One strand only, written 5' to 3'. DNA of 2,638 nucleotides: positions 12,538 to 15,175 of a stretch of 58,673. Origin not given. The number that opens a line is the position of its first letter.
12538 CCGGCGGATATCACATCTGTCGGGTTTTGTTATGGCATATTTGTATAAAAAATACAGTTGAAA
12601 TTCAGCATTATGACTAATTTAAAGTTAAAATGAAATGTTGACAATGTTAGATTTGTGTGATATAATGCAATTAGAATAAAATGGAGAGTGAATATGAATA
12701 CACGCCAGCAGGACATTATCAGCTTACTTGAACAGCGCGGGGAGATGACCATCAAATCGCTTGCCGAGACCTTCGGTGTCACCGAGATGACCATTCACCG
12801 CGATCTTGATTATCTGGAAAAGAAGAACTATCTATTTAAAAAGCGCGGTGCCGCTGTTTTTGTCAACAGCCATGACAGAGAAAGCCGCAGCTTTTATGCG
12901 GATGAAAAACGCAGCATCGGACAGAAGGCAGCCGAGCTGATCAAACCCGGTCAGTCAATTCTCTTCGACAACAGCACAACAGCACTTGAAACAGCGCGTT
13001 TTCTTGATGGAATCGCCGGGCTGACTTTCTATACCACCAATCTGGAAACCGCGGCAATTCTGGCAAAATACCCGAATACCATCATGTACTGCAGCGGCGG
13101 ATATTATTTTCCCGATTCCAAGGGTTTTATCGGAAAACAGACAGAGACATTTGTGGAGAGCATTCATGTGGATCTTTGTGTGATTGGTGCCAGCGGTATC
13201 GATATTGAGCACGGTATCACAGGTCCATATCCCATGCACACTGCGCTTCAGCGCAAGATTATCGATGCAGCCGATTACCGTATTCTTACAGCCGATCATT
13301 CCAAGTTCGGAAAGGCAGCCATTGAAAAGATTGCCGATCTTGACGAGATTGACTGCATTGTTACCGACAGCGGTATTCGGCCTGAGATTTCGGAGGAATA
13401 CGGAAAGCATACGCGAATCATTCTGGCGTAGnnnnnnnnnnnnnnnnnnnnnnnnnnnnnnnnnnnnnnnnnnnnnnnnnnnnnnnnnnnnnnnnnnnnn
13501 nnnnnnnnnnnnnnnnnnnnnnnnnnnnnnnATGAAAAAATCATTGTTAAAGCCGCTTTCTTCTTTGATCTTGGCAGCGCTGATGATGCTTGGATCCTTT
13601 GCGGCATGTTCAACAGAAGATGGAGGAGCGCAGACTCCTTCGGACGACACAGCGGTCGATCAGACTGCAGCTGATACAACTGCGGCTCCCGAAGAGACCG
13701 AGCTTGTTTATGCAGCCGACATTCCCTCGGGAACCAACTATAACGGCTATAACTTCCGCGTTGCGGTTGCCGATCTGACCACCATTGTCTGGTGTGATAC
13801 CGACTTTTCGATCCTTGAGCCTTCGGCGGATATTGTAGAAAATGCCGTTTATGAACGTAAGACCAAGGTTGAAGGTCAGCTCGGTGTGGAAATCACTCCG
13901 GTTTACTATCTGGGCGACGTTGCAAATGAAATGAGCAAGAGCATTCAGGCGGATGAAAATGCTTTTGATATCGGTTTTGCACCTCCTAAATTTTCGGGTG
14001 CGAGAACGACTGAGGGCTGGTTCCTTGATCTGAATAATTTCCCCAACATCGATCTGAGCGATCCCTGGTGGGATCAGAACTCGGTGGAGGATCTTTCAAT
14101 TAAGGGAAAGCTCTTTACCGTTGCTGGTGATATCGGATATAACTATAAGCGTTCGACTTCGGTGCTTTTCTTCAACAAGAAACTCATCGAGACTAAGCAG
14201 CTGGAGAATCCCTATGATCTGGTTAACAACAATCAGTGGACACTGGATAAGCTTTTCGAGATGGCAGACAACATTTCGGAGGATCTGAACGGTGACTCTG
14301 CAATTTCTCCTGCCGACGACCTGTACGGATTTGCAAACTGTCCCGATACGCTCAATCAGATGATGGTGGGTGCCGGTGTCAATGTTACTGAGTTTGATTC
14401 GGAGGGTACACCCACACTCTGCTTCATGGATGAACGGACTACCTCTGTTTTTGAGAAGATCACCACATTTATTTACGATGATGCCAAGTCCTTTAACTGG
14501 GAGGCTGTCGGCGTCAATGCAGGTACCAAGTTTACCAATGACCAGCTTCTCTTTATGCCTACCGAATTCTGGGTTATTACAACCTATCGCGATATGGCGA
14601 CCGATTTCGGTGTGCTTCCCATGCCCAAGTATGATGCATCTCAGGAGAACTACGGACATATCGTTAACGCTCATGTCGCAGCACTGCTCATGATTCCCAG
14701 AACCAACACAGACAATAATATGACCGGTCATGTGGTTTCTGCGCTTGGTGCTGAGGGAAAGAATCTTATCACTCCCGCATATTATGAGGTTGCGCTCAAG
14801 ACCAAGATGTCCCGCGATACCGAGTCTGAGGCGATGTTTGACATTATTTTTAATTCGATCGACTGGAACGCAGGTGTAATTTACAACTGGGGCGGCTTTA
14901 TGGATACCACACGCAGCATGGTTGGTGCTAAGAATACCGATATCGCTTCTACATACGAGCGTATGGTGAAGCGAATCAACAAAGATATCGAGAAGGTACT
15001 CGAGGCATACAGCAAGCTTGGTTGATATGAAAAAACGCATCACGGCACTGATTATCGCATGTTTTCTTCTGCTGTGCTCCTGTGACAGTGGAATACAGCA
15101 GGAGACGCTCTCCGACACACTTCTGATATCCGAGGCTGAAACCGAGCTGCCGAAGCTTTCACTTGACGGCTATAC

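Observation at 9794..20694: Modular lipoprotein locus: three lipoproteins share an N-terminal ~100-aa module around a DeoR regulator, an orphan giant SBP and a beta-helix paralog pair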

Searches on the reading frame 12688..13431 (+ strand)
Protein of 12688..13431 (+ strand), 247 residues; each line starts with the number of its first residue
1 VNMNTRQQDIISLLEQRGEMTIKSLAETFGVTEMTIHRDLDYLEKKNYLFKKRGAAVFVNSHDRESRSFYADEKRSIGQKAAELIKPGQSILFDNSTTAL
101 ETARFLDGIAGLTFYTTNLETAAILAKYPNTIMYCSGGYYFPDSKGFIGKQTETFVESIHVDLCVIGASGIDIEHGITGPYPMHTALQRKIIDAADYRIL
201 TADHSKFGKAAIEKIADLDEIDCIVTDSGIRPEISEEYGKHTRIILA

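Call 3: search_protein_families(library=pfam, proteins=[window:12688-13431:+], max_evalue=0.1)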
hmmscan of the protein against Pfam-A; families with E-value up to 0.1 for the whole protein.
window:12688-13431:+ (247 aa): 20 families
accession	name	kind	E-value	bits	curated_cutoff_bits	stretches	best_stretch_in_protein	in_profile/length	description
PF00455.28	DeoRC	-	1.6e-43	148.8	31.8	1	72-228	4-160/160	DeoR C terminal sensor domain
PF08220.18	HTH_DeoR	-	1e-14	54.4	21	1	6-61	1-56/57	DeoR-like helix-turn-helix domain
PF08279.18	HTH_11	-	6.1e-10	39.3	25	1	6-48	1-44/55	HTH domain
PF01047.28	MarR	-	2.3e-05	24.6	24.6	1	6-50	4-48/59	MarR family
PF21476.4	PF0610-like_N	-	9.6e-05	23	33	1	5-45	1-40/50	PF0610-like, N-terminal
PF13412.12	HTH_24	-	0.00017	21.5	21.9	1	3-48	1-46/48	Winged helix-turn-helix DNA-binding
PF00392.27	GntR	-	0.00028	20.9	27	1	18-59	22-64/64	Bacterial regulatory proteins, gntR family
PF04545.22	Sigma70_r4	-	0.0013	18.7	24.1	1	3-38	5-39/50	Sigma-70, region 4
PF25212.1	HVO_A0114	-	0.0014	18.9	27.6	1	3-56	20-74/84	HVO_A0114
PF19187.6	HTH_PafC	-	0.0018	18.6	32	1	7-43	6-42/115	PafC helix-turn-helix domain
PF13404.12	HTH_AsnC-type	-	0.0021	18.3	27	1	9-38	7-36/42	AsnC-type helix-turn-helix domain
PF12802.13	MarR_2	-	0.003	18.1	27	1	3-53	3-54/61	MarR family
PF08280.17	HTH_Mga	-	0.0051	17.2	23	1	5-43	5-43/59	M protein trans-acting positive regulator (MGA) HTH domain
PF01022.26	HTH_5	-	0.0063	16.8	22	1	9-48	6-44/47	Bacterial regulatory protein, arsR family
PF02796.21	HTH_7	-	0.017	15.6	23.8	1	3-38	8-40/45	Helix-turn-helix domain of resolvase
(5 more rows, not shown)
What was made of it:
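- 12688..13431 (+): DeoR-family regulator (HTH_DeoR + DeoRC sensor domain). Pfam 1e-14 and 1.6e-43 (call 3).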

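Call 4: search_protein_families(library=ncbifam, proteins=[window:12688-13431:+], max_evalue=0.1)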
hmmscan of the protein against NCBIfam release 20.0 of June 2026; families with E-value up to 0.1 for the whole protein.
window:12688-13431:+ (247 aa): 29 families (the best 25 are shown)
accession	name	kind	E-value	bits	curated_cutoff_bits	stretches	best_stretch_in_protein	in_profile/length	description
NF040755.1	AgaR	equivalog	2.6e-44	151.3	260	1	4-238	5-246/256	transcriptional repressor AgaR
NF041397.1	TranRegGlpR_Halo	equivalog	2.3e-42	145.4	300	1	4-238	4-242/253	HTH-type transcriptional regulator GlpR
NF007753.1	PRK10434.1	equivalog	6.6e-41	140.6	350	1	1-240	1-245/253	glucitol operon DNA-binding transcriptional repressor SrlR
NF007316.0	PRK09802.1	equivalog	2.7e-39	135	351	1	4-236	16-255/269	DeoR family transcriptional regulator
NF040887.2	trans_reg_YciT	exception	1.4e-34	119.8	450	1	3-237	1-235/246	DNA-binding transcriptional regulator YciT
NF008154.0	PRK10906.1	equivalog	7.9e-30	104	331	1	3-229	3-233/252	DeoR/GlpR family transcriptional regulator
NF040890.1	trans_reg_YgbI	equivalog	1.5e-29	103.3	400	1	5-235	5-239/253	DNA-binding transcriptional repressor YgbI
NF007961.0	PRK10681.1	equivalog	7.4e-26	91.1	244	1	6-243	8-247/252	DNA-binding transcriptional repressor DeoR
NF007720.0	PRK10411.1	equivalog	4e-22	78.7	259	1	4-228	3-233/243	L-fucose operon activator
NF010034.0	PRK13509.1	equivalog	1.4e-16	60.7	244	1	1-236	1-239/251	HTH-type transcriptional regulator UlaR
TIGR01884.1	cas_HTH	subfamily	4.8e-06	26.1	60.2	1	4-55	141-194/202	CRISPR-associated CARF protein Csa3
TIGR02018.2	his_ut_repres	equivalog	0.00014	21.3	220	1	24-67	28-71/226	histidine utilization transcriptional repressor HutC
NF041547.1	GntR_LSA1692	equivalog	0.00032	20.4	275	1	24-63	30-69/233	GntR family transcriptional regulator, LSA1692 subfamily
NF053736.1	AcpB_EbpR_MafR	subfamily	0.00046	19.6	130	1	5-47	6-49/481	AcpB/EbpR/MafR family transcriptional regulator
NF033788.1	HTH_metalloreg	subfamily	0.0012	18.6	55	1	9-55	15-62/77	metalloregulator ArsR/SmtB family transcription factor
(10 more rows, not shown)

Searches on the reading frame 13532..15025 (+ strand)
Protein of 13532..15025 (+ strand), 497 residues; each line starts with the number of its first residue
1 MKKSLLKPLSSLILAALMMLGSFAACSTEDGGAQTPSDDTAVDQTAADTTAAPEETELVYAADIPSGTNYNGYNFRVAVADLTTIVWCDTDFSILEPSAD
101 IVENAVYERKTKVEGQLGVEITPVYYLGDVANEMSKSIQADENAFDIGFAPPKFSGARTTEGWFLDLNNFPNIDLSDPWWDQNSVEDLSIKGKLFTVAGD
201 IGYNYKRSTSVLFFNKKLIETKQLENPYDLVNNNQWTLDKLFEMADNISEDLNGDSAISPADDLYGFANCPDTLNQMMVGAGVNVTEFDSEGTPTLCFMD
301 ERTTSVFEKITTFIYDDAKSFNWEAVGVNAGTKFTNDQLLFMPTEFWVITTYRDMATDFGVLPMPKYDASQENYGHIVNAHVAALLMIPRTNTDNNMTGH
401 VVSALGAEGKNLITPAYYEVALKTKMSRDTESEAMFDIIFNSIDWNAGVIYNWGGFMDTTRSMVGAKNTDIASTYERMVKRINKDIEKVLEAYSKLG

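Call 3: search_protein_families(library=pfam, proteins=[window:13535-15025:+], max_evalue=0.1)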
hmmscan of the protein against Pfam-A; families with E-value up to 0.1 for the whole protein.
window:13535-15025:+ (496 aa): 1 family
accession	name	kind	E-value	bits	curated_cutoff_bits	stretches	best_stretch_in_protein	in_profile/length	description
PF01547.30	SBP_bac_1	-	5.8e-05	23.7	26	1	117-331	23-213/307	Bacterial extracellular solute-binding protein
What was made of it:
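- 13500..15025 (+): Divergent family-1 solute-binding lipoprotein (508 aa from ATG 13500; alternative start 13532), with no permease in the window. SBP_bac_1 at 23.7 bits, below the cutoff (call 3).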

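Call 4: search_protein_families(library=ncbifam, proteins=[window:13535-15025:+], max_evalue=0.1)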
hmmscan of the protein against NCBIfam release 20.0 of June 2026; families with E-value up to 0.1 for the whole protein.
window:13535-15025:+ (496 aa): 0 families

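Call 54: search_solved_structures(query=window:13532-15025:+, max_evalue=1)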
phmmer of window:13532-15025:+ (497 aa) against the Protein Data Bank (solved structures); distinct sequences matched with E-value up to 1: 1.
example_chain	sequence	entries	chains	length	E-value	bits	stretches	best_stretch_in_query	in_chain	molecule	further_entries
30ff_Dk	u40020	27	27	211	0.12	14.3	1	28-114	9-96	Transcription initiation factor TFIID subunit 11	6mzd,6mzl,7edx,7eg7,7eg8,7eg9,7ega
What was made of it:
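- On ABC-transporter solute-binding proteins, family 1: No PDB sequence relative (call 54).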
